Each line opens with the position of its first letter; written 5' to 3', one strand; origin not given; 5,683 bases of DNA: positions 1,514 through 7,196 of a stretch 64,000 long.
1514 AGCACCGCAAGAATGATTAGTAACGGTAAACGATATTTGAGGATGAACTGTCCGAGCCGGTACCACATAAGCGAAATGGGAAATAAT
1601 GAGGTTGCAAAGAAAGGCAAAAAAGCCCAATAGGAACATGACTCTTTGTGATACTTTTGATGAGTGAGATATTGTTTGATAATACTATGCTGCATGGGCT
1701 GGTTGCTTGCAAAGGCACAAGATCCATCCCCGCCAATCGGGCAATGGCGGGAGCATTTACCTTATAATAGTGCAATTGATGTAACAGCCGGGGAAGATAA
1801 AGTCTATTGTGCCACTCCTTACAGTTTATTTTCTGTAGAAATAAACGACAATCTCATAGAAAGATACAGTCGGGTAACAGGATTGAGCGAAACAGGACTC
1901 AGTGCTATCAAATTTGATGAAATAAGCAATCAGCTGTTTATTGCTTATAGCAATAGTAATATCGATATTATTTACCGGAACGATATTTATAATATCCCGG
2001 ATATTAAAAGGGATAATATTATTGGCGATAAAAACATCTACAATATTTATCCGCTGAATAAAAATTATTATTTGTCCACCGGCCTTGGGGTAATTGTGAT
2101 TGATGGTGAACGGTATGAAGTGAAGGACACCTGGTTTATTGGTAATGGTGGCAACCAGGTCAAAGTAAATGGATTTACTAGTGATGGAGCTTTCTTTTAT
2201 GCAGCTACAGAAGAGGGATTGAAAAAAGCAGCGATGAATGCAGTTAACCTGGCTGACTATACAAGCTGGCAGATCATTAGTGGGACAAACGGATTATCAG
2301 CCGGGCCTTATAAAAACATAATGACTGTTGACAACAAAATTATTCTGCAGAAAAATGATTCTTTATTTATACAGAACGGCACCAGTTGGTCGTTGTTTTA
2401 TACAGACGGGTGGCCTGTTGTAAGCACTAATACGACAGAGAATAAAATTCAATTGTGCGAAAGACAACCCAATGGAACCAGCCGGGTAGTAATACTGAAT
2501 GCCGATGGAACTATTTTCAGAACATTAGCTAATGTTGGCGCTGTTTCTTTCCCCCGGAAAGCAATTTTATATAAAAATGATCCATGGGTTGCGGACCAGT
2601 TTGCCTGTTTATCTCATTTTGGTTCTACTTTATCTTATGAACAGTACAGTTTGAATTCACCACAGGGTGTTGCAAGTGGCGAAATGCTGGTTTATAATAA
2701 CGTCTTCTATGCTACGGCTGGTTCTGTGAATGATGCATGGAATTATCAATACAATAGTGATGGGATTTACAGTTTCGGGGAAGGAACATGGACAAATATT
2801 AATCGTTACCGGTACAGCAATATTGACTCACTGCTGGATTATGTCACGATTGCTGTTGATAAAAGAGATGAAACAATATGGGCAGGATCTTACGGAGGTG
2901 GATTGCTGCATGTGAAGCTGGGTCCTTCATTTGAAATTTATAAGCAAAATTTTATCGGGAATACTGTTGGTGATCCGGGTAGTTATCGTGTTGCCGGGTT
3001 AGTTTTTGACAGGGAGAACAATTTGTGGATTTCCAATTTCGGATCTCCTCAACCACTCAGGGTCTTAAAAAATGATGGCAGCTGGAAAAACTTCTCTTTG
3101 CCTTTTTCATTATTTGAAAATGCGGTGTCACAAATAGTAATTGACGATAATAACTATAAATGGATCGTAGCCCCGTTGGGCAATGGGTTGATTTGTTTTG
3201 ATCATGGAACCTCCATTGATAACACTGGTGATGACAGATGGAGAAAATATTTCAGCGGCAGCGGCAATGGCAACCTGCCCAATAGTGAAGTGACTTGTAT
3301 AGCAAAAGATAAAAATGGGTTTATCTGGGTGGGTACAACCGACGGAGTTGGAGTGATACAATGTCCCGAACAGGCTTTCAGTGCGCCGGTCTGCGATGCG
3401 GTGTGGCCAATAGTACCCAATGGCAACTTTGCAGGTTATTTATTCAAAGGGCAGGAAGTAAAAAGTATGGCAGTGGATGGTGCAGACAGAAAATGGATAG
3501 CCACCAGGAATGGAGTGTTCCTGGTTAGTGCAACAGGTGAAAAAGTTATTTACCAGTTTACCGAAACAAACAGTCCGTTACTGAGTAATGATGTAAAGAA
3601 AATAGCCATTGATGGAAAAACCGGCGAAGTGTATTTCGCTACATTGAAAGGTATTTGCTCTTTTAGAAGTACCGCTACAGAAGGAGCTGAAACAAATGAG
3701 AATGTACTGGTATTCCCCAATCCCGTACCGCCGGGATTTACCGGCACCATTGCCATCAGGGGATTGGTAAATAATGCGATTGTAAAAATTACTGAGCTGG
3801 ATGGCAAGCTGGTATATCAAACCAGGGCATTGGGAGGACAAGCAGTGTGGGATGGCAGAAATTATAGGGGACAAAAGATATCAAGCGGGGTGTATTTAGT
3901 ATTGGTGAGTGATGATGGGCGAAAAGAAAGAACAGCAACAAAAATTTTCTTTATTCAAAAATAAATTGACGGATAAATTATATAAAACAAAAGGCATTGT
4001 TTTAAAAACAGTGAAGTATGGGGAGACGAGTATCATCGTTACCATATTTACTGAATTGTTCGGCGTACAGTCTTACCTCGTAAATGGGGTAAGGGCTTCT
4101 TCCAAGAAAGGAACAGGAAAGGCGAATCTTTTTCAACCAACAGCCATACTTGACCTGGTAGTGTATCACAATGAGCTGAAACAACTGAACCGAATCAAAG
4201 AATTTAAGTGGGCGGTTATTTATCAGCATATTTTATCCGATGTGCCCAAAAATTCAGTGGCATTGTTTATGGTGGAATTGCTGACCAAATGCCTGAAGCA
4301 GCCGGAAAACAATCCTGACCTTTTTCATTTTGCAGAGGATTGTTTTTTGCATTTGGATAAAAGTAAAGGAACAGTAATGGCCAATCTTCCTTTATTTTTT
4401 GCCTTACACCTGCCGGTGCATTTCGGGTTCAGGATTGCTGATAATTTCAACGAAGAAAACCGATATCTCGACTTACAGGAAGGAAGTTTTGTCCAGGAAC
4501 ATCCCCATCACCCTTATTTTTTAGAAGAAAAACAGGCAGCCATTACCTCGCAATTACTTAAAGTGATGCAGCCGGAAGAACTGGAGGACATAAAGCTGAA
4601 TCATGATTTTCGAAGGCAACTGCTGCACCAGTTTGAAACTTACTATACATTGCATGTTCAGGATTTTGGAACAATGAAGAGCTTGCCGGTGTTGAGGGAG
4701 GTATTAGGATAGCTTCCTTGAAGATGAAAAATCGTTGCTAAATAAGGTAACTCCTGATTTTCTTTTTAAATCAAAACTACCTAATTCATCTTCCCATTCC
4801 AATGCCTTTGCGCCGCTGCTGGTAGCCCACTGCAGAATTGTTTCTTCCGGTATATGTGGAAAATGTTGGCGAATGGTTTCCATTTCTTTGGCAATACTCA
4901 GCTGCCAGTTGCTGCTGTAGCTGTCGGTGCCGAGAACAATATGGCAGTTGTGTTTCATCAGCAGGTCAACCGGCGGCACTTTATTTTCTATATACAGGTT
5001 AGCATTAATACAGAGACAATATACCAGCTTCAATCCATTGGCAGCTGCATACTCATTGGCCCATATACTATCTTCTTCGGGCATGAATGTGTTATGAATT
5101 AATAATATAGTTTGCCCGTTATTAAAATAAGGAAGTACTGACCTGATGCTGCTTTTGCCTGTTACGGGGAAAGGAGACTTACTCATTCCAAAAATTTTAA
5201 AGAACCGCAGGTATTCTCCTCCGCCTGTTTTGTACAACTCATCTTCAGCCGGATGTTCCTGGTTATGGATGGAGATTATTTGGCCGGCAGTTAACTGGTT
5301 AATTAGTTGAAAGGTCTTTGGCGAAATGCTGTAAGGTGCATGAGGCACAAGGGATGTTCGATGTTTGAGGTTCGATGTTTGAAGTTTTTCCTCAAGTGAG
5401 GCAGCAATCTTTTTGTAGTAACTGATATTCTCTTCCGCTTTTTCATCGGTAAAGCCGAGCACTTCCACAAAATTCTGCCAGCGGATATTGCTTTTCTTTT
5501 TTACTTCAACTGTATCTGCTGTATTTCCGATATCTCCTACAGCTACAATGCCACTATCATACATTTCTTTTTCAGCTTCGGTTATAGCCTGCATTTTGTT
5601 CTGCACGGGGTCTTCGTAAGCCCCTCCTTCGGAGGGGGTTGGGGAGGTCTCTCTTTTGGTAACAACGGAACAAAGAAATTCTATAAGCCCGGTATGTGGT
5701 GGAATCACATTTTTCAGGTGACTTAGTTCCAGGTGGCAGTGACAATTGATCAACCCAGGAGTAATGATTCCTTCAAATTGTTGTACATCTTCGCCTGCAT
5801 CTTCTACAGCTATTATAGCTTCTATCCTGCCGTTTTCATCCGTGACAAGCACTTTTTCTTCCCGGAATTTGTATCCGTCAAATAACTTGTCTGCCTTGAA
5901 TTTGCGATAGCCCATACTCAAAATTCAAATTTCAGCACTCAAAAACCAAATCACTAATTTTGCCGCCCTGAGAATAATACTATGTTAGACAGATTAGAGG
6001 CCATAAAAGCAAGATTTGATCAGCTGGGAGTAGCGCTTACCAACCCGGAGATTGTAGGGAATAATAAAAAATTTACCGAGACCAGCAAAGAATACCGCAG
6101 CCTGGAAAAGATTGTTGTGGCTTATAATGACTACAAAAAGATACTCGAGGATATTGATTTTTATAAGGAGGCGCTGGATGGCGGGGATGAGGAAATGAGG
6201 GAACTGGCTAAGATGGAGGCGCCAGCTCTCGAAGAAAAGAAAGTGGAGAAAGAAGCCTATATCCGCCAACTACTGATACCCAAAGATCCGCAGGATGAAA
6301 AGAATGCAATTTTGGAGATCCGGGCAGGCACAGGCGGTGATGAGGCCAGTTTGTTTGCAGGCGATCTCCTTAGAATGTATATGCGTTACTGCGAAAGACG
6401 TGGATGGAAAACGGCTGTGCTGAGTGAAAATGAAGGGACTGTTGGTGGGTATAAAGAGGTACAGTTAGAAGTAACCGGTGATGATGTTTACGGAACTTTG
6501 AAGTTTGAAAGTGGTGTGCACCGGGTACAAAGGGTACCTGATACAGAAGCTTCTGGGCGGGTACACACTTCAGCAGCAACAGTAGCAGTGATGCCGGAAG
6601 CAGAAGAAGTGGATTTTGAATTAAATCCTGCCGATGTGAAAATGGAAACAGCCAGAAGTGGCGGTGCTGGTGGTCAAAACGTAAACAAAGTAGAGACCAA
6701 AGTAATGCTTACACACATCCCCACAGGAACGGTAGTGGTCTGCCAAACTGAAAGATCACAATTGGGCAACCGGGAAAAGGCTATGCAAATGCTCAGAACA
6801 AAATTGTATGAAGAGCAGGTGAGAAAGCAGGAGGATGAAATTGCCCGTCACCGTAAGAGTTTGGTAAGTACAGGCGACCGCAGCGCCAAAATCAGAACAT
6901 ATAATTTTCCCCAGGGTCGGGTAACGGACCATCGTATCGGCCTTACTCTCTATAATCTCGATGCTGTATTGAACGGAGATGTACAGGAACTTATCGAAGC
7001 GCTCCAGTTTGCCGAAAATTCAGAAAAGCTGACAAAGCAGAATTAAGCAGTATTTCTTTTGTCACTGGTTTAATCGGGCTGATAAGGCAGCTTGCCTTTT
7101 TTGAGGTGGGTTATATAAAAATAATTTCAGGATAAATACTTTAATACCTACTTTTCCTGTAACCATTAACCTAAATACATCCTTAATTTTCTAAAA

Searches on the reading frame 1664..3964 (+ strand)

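Call 88: search_protein_families(library=pfam, proteins=[window:1664-3964:+], max_evalue=0.00001)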
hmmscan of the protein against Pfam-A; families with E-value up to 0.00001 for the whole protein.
window:1664-3964:+ (766 aa): 2 families
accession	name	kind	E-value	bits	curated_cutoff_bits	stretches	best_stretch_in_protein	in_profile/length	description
PF21544.3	PorZ_N_b_propeller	-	2.5e-34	119.3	27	1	47-203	1-154/154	TSS9, PorZ, N-terminal beta-propeller domain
PF07494.17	Reg_prop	-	2.5e-11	42.8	20.4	0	537-559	1-23/24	Two component regulator propeller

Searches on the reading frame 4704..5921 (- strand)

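Call 88: search_protein_families(library=pfam, proteins=[window:4704-5921:-], max_evalue=0.00001)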
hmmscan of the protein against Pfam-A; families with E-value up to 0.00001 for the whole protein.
window:4704-5921:- (405 aa): 1 family
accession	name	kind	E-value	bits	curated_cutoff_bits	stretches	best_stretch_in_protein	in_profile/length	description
PF01979.26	Amidohydro_1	-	4.2e-23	82.6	25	1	52-385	1-309/345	Amidohydrolase family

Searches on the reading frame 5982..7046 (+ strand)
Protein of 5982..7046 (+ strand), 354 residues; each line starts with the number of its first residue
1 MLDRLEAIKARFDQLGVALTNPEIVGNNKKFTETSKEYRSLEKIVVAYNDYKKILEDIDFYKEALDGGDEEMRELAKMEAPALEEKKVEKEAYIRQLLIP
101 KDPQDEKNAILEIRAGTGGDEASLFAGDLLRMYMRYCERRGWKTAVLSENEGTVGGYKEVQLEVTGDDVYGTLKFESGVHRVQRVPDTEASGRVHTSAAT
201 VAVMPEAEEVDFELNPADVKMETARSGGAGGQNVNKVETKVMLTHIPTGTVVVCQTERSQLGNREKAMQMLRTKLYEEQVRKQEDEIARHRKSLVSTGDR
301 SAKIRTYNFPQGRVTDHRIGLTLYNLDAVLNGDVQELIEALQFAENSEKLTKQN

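Call 88: search_protein_families(library=pfam, proteins=[window:5982-7046:+], max_evalue=0.00001)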
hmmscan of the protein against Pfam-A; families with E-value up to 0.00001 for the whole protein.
window:5982-7046:+ (354 aa): 2 families
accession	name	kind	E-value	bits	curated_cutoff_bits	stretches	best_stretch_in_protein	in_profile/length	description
PF03462.23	PCRF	-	3e-72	242.9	24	1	8-201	1-194/194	PCRF domain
PF00472.26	RF-1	-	3.3e-40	137.1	35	1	209-318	2-116/116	RF-1 domain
